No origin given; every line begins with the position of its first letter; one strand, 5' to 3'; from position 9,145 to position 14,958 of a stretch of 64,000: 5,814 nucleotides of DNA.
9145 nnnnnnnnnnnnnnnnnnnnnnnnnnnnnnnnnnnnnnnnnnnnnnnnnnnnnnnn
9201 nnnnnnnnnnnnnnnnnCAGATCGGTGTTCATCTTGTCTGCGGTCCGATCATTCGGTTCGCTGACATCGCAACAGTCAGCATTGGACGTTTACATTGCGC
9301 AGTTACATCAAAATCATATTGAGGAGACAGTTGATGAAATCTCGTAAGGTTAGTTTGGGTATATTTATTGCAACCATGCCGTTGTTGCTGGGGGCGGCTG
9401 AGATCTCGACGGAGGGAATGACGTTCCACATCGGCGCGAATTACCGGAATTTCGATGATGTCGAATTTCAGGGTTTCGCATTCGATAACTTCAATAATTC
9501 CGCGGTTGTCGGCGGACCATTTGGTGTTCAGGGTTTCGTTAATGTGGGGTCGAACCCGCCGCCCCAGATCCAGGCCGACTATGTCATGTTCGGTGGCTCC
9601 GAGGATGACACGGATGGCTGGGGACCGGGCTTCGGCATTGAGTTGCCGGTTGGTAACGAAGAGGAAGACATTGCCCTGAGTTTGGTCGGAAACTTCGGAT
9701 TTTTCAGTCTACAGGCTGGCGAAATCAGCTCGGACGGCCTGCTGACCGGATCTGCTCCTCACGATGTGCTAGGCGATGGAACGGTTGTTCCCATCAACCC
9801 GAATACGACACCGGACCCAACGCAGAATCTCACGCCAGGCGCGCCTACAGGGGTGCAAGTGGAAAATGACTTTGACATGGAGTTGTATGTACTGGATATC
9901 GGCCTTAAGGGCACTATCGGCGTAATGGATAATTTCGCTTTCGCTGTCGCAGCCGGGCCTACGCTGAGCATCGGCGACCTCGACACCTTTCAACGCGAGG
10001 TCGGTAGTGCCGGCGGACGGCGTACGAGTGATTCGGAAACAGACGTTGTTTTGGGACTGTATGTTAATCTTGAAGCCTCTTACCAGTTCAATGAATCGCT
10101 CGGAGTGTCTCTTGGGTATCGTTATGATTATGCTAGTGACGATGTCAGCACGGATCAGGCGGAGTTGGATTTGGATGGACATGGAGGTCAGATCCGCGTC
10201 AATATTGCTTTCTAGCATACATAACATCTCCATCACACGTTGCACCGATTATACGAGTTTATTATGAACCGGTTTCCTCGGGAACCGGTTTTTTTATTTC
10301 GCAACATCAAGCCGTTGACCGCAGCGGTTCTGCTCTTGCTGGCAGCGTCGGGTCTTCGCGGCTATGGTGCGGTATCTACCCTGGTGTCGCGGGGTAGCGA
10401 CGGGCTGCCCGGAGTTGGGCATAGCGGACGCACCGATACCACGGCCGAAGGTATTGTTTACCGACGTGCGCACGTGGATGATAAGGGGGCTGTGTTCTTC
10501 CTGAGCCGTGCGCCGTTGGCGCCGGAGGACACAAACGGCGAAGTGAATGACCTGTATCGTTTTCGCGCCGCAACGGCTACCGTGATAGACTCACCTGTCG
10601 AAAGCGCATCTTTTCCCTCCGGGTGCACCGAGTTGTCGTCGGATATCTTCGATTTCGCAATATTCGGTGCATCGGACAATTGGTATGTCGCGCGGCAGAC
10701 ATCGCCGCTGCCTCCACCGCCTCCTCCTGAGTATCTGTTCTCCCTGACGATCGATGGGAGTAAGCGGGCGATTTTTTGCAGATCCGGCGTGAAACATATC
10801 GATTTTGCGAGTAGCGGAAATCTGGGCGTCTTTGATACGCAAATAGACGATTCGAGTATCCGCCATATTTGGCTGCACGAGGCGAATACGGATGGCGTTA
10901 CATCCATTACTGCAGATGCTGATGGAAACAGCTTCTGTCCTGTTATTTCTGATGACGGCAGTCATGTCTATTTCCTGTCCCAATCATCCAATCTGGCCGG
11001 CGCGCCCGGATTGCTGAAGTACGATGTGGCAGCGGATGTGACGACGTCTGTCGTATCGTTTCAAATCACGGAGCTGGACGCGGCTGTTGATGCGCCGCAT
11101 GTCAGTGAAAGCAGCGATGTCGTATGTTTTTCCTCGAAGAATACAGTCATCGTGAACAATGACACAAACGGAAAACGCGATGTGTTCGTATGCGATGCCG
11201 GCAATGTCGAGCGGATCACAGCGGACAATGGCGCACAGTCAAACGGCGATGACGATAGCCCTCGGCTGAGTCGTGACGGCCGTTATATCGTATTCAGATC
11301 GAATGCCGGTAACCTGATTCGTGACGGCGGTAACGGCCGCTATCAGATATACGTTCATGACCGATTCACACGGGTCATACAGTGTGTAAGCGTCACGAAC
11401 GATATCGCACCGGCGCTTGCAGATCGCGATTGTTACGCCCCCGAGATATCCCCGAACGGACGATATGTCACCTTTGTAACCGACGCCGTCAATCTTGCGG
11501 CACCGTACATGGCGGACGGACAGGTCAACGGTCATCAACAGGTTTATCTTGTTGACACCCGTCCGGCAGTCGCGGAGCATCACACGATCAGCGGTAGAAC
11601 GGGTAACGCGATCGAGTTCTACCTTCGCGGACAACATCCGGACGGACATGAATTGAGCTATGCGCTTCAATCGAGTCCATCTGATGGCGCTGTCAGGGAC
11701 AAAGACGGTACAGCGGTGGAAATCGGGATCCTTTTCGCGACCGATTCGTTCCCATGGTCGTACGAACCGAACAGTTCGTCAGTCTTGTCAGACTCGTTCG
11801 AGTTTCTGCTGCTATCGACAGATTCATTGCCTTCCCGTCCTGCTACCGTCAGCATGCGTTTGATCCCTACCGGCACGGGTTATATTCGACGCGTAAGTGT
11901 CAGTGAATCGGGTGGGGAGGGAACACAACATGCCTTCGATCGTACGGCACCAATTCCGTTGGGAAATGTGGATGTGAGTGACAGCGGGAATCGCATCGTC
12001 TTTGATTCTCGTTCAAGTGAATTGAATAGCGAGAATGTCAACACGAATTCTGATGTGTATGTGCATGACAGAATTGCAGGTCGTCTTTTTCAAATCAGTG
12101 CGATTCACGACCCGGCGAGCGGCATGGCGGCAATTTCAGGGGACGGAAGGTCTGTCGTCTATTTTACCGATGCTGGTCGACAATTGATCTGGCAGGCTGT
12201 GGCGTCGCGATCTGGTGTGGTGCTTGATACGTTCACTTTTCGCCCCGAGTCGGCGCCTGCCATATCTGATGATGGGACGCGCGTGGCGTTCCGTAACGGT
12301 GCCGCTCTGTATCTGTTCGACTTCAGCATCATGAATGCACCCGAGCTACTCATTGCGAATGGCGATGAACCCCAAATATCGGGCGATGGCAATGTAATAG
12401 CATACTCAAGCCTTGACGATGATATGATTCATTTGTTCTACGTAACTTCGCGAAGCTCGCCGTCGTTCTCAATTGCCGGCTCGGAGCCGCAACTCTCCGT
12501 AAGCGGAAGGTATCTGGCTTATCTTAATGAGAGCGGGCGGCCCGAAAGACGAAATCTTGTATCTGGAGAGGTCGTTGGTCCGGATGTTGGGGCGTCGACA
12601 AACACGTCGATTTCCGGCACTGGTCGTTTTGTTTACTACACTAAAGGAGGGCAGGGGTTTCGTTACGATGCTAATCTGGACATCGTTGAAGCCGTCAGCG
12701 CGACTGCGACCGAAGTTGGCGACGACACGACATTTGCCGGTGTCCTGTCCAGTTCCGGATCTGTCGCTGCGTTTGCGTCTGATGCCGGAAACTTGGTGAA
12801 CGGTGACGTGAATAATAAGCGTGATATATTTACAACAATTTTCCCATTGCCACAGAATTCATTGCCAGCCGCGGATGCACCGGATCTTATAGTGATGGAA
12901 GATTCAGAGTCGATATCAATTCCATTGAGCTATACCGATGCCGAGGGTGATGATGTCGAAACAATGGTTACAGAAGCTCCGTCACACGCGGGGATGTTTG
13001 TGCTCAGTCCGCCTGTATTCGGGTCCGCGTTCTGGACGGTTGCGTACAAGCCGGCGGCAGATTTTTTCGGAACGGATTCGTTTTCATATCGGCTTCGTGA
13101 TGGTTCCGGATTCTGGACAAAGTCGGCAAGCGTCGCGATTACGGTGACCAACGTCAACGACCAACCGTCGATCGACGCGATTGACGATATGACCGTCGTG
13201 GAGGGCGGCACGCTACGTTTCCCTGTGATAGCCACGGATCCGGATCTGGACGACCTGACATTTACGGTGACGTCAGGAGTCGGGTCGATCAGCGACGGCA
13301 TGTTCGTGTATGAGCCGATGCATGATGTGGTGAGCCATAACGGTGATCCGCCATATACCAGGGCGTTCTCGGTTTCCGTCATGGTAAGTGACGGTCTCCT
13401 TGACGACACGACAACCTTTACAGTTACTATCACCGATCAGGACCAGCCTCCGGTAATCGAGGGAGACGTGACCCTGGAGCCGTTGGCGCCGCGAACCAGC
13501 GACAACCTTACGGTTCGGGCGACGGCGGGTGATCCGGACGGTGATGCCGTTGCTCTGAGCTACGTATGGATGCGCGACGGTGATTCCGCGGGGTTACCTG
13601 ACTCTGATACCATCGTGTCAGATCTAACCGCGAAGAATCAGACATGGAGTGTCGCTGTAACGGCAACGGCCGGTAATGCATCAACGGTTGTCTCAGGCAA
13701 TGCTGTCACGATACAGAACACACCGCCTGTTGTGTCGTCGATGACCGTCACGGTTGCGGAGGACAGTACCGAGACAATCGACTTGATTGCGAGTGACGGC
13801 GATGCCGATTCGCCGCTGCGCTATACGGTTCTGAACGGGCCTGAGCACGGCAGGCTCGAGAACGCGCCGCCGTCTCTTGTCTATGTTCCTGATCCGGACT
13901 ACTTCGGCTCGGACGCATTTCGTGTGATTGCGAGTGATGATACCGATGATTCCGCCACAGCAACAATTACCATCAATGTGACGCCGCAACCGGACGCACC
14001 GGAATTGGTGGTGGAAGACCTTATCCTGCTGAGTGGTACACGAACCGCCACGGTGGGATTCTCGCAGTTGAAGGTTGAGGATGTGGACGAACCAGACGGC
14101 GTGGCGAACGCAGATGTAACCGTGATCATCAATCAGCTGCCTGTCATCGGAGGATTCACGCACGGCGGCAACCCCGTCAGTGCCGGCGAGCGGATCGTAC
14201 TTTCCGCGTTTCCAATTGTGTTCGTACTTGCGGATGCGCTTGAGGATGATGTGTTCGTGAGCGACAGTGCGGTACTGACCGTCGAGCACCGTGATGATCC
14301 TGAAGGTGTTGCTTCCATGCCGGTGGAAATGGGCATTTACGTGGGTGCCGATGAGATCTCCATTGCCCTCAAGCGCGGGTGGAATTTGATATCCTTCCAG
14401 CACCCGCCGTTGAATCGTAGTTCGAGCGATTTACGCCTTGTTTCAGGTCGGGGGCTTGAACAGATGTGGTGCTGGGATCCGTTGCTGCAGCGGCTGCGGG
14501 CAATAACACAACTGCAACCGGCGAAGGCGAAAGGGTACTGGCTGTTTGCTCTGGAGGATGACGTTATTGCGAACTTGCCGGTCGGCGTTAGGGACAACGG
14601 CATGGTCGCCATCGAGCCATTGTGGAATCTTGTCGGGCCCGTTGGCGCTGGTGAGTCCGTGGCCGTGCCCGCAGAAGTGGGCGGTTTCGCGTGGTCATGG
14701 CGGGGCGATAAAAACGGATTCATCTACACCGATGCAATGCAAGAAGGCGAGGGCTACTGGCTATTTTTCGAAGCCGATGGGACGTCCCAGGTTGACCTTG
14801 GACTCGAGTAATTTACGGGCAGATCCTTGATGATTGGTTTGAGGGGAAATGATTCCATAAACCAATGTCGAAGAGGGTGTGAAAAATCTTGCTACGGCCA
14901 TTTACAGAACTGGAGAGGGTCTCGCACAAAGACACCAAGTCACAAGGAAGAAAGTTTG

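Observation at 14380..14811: Shared C-terminal module ending DLE in three unrelated secreted proteins: candidate uncharacterised sorting/anchoring signal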

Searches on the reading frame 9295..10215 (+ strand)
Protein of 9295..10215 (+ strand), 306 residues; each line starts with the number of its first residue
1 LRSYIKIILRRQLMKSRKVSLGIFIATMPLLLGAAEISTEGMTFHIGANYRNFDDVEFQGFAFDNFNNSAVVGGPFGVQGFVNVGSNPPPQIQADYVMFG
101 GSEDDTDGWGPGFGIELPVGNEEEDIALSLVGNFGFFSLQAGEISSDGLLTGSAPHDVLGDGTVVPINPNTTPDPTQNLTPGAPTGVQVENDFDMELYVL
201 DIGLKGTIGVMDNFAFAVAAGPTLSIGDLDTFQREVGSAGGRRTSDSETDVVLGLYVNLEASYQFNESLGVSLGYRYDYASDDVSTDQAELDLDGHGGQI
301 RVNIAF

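Call 20: search_protein_families(library=pfam, proteins=[window:9295-10215:+], max_evalue=0.01)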
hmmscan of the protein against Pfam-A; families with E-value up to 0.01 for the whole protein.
window:9295-10215:+ (306 aa): 2 families
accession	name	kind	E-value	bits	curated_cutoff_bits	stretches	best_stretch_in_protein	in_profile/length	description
PF13505.12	OMP_b-brl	-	6.4e-07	30.1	28.7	1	189-303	76-172/175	Outer membrane protein beta-barrel domain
PF00593.30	TonB_dep_Rec_b-barrel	-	0.00038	20.9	27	1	48-288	19-204/436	TonB dependent receptor-like, beta-barrel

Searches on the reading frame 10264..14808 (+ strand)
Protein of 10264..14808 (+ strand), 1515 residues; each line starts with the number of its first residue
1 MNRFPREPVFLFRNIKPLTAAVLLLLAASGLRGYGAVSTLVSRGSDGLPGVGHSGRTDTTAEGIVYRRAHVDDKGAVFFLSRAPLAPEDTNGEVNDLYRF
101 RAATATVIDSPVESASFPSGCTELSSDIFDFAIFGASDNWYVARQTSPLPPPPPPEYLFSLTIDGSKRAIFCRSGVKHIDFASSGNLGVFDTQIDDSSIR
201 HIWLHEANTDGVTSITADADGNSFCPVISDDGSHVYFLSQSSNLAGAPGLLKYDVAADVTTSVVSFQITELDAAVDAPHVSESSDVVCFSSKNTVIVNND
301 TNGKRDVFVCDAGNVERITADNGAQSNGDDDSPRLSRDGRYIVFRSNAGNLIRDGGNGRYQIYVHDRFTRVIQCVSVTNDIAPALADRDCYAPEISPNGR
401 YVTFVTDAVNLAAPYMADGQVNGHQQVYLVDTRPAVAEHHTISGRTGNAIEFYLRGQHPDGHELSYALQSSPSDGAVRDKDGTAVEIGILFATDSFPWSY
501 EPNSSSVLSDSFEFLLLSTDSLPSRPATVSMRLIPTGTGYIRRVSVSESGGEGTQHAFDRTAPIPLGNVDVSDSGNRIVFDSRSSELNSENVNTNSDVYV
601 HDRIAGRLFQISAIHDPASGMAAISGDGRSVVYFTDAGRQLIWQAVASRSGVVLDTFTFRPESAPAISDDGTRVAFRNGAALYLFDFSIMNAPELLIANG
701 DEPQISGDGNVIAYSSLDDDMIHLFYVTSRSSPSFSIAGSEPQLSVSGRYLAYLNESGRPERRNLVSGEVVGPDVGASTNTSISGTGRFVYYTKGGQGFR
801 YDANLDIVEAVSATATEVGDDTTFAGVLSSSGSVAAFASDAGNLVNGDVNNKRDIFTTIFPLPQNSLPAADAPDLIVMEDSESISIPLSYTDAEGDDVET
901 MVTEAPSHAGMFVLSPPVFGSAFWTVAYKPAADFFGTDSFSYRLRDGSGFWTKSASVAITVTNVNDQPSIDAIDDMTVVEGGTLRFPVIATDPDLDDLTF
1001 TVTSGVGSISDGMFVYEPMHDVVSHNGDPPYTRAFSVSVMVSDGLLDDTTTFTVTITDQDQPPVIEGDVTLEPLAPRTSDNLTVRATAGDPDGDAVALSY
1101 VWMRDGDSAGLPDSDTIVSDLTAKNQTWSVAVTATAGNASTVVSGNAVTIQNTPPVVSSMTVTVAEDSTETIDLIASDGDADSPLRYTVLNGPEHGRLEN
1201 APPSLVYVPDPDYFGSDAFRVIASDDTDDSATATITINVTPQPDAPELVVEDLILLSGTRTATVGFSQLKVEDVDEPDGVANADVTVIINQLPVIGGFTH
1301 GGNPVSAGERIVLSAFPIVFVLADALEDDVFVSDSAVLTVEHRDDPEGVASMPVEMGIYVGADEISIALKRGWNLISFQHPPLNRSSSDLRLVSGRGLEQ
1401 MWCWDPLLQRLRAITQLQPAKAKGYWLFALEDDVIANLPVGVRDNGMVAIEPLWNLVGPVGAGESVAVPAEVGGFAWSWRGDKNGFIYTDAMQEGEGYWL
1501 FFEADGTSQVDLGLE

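Call 8: search_protein_families(library=pfam, proteins=[window:10264-14808:+], max_evalue=0.1)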
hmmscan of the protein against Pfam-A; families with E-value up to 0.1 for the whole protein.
window:10264-14808:+ (1515 aa): 6 families
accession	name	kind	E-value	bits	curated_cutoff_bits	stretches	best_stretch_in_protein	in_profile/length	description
PF17963.7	Big_9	-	8.4e-30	103.9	23.6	3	1152-1238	1-89/89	Bacterial Ig domain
PF17803.7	Cadherin_4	-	1.8e-14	54.4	25.1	2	1148-1199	7-62/71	Bacterial cadherin-like domain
PF07676.18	PD40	-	2.9e-14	53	20.9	2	326-364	7-38/38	WD40-like Beta Propeller Repeat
PF17892.7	Cadherin_5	-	6.8e-10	39.1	26.5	2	1152-1240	2-98/98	Cadherin-like domain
PF00930.27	DPPIV_N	-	0.0061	15.8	22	0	336-407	1-62/354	Dipeptidyl peptidase IV (DPP IV) N-terminal region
PF16184.11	Cadherin_3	-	0.011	16.2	25.5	0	1154-1201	1-52/106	Cadherin-like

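Call 9: search_protein_families(library=ncbifam, proteins=[window:10264-14808:+], max_evalue=0.1)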
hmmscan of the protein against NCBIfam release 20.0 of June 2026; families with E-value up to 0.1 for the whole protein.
window:10264-14808:+ (1515 aa): 6 families
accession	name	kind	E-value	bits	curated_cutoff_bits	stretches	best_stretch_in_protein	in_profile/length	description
NF012211.1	tand_rpt_95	domain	1.1e-19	70.2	90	2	890-971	19-94/98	tandem-95 repeat protein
NF038112.1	myxo_dep_M36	subfamily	5.3e-19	66.9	1500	1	940-1262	1260-1572/1604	myxosortase-dependent M36 family metallopeptidase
TIGR02800.1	propeller_TolB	equivalog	1.6e-10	40.5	343.15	2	593-728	256-396/418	Tol-Pal system beta propeller repeat protein TolB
NF053518.1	DipepPtdsDpp5Prph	equivalog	0.00067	18.3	900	0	568-634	199-265/655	dipeptidyl-peptidase Dpp5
NF038111.1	rhom_dep_M36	equivalog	0.026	11.9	1700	0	1117-1245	1145-1281/1315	rhombosortase-dependent M36 family metallopeptidase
NF002183.0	PRK01029.1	equivalog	0.09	11.8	405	0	624-726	288-399/429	Tol-Pal system protein TolB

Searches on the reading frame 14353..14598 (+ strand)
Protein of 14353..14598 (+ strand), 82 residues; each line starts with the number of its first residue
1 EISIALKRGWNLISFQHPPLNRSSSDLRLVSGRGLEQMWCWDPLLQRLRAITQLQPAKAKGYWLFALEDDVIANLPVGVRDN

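Call 13: find_homologous_proteins(query=A2, max_evalue=0.01)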
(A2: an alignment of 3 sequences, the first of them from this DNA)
Query A2 (3 sequences): 26 candidates shared short words with the query, none scored E <= 0.01.
